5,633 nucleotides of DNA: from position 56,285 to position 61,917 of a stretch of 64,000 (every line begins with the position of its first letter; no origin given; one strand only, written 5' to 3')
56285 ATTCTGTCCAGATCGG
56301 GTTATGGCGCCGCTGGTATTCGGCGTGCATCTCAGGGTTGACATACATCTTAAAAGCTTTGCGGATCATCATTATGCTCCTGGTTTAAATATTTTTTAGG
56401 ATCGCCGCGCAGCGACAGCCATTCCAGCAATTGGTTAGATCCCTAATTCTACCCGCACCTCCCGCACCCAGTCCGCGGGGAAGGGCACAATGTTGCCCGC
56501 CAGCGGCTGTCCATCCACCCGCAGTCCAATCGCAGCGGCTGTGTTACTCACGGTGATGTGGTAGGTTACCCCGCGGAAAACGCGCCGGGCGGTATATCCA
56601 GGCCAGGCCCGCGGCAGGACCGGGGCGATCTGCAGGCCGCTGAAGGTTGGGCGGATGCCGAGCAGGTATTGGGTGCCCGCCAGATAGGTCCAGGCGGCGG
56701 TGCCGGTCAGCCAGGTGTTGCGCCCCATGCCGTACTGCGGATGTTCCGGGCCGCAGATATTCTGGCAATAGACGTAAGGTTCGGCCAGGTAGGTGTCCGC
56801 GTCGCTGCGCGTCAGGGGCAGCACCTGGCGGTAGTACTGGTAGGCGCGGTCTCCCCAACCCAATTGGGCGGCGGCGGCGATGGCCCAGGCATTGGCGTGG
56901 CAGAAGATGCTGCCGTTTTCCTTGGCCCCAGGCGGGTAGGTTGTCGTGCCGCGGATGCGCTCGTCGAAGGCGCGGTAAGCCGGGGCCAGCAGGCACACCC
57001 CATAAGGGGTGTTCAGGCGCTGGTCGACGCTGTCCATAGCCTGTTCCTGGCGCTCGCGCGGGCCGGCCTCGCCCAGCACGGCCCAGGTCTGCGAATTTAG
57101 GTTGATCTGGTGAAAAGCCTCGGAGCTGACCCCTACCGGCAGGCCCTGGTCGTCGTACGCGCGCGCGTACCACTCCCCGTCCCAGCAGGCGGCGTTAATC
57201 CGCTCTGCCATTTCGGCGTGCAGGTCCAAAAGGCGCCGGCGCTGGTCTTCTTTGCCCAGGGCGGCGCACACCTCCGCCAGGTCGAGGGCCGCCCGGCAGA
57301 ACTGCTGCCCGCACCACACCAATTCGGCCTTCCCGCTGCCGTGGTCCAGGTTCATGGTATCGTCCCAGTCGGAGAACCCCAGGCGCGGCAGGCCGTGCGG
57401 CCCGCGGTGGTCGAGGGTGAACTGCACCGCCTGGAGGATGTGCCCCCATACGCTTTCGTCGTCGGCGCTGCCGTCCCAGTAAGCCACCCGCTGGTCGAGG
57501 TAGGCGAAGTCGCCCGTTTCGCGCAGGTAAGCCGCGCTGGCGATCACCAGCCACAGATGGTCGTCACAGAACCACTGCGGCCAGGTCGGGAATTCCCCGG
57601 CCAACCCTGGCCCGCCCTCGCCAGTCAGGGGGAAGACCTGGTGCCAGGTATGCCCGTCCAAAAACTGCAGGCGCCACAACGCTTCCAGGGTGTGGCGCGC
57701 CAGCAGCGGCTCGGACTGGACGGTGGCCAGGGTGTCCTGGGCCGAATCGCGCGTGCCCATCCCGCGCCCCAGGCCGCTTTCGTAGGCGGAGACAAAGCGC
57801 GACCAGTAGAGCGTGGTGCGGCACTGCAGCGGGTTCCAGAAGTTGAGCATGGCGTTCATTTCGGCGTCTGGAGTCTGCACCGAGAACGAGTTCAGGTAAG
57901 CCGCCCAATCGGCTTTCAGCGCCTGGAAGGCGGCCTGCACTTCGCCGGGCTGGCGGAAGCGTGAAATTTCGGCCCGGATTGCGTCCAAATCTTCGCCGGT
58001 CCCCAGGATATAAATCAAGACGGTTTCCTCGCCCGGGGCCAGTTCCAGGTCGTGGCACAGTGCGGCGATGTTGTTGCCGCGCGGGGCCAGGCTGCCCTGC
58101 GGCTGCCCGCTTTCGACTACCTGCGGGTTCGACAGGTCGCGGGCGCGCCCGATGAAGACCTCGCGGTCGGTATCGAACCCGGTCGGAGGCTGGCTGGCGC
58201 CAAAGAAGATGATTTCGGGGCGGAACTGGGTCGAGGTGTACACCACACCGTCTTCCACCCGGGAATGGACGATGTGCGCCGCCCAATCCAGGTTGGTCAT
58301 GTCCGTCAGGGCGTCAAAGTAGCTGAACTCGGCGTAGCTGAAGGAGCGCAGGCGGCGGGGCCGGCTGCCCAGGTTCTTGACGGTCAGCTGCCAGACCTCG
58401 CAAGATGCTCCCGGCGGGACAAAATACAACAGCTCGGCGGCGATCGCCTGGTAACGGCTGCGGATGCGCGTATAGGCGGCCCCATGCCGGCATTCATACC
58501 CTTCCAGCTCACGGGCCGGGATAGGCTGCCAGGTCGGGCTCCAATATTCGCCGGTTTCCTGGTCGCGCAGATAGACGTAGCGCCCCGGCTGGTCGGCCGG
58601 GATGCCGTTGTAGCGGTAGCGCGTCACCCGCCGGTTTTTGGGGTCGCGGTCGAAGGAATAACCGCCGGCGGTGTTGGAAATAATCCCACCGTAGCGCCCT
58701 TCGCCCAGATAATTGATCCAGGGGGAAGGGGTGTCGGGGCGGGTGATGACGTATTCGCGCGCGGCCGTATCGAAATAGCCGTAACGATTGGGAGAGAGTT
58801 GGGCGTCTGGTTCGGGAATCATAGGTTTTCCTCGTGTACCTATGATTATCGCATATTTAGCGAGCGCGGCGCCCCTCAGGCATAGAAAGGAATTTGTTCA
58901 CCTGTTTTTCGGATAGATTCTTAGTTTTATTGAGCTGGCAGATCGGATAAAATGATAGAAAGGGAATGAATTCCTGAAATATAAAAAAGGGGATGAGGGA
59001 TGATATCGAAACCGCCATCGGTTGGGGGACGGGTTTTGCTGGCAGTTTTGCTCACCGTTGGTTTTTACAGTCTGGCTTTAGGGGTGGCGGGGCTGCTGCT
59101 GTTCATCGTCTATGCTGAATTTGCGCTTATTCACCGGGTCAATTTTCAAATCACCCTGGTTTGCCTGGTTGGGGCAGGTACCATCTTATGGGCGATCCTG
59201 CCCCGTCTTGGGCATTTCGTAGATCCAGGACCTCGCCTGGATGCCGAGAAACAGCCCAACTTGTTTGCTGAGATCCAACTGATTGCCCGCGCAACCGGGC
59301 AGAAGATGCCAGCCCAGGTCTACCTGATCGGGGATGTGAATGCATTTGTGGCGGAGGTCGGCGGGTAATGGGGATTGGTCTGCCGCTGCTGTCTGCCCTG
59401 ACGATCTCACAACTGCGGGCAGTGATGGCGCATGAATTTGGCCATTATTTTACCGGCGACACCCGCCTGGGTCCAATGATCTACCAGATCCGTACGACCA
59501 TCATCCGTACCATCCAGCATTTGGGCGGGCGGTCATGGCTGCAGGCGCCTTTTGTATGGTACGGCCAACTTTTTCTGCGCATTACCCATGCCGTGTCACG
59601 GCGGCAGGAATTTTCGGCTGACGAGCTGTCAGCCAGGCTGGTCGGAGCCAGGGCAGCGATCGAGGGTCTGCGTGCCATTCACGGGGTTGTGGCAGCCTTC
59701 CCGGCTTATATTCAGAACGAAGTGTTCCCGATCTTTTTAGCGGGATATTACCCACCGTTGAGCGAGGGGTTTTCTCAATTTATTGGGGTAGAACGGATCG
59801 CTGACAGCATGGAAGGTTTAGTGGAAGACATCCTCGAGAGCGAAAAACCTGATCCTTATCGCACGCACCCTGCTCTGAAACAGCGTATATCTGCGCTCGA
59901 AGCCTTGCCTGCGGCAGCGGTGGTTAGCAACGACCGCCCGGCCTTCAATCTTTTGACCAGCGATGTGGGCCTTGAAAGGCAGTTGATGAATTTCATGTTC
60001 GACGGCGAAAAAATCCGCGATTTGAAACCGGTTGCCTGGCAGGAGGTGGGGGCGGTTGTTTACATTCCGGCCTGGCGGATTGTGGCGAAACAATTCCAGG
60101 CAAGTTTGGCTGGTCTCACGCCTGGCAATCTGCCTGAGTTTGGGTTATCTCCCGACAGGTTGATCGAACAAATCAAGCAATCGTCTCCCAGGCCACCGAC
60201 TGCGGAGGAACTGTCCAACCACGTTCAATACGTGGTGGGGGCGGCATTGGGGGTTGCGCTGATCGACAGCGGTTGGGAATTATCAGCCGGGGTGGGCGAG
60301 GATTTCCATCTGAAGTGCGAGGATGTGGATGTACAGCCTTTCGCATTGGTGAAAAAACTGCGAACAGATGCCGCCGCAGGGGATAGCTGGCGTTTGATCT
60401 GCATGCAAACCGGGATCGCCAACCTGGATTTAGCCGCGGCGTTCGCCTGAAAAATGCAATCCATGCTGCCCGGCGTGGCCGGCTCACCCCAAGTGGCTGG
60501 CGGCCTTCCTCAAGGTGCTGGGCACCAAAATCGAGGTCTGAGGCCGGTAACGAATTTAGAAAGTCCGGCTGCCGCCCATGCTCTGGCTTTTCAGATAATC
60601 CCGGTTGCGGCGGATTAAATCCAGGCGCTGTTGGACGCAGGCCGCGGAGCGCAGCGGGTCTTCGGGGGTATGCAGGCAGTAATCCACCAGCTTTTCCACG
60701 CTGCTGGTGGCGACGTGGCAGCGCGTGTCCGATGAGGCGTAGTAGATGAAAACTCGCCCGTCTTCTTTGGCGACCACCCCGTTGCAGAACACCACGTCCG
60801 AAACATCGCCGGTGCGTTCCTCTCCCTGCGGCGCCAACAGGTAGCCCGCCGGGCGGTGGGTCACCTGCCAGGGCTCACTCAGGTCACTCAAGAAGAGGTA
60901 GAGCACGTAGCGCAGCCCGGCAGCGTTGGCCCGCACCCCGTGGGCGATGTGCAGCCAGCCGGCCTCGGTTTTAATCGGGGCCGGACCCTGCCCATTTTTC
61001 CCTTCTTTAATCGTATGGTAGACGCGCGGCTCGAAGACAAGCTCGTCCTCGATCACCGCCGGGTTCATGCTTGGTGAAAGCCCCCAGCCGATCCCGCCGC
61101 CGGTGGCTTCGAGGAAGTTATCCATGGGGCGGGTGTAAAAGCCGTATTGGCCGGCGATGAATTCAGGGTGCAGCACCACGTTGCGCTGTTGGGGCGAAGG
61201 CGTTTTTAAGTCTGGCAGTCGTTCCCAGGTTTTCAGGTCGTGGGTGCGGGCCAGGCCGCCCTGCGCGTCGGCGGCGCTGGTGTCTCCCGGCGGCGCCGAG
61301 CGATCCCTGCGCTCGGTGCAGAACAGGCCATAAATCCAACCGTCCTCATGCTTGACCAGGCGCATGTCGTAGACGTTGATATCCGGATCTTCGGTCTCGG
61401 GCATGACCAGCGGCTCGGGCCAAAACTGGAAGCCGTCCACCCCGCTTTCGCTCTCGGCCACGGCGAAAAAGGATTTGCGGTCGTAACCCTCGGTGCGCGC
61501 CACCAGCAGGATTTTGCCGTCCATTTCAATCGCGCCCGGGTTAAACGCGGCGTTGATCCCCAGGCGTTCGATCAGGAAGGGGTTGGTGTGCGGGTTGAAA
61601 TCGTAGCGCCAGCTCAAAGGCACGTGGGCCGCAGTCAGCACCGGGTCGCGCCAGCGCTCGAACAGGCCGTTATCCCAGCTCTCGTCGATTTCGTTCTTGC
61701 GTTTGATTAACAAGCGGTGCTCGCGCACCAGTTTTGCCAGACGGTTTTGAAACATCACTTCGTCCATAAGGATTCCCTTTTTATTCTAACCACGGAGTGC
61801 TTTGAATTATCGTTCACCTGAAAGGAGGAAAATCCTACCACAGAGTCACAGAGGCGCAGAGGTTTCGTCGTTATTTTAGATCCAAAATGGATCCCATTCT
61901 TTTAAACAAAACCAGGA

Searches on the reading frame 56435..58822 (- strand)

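Call 55: search_protein_families(library=pfam, proteins=[window:56435-58822:-], max_evalue=0.00001)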
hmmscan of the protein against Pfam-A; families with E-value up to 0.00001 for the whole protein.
window:56435-58822:- (795 aa): 2 families
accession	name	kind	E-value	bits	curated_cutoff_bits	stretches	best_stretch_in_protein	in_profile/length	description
PF17167.11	Glyco_hydro_94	-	5.1e-117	391.6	27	1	306-722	2-420/420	Glycosyl hydrolase 94 superfamily, catalytic domain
PF06165.18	GH94_b-supersand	-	4.6e-81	272.4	23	1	32-274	1-251/251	Glycosyl hydrolase 94, supersandwich domain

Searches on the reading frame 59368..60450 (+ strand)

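Call 55: search_protein_families(library=pfam, proteins=[window:59368-60450:+], max_evalue=0.00001)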
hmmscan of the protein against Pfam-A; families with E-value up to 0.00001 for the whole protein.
window:59368-60450:+ (360 aa): 1 family
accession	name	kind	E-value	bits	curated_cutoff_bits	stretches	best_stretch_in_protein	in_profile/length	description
PF01435.24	Peptidase_M48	-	1.6e-14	54.6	20.3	1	7-179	55-184/186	Peptidase family M48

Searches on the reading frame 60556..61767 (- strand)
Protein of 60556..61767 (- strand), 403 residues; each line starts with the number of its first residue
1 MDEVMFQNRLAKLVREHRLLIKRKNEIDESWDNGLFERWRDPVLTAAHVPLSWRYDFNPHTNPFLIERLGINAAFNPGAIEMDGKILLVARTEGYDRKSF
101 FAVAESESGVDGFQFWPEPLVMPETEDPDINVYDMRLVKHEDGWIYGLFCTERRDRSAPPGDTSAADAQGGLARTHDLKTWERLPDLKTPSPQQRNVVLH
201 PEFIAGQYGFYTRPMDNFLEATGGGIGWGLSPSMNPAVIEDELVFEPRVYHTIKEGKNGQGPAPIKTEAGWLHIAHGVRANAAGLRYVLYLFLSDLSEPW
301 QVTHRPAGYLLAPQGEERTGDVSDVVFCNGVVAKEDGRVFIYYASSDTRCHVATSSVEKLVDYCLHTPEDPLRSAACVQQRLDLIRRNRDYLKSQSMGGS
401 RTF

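Call 55: search_protein_families(library=pfam, proteins=[window:60556-61767:-], max_evalue=0.00001)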
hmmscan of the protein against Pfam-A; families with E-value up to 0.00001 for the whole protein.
window:60556-61767:- (403 aa): 1 family
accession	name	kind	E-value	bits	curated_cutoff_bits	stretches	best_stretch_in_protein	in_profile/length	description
PF04041.19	Glyco_hydro_130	-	7.8e-24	84.6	26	1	73-364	34-318/320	beta-1,4-mannooligosaccharide phosphorylase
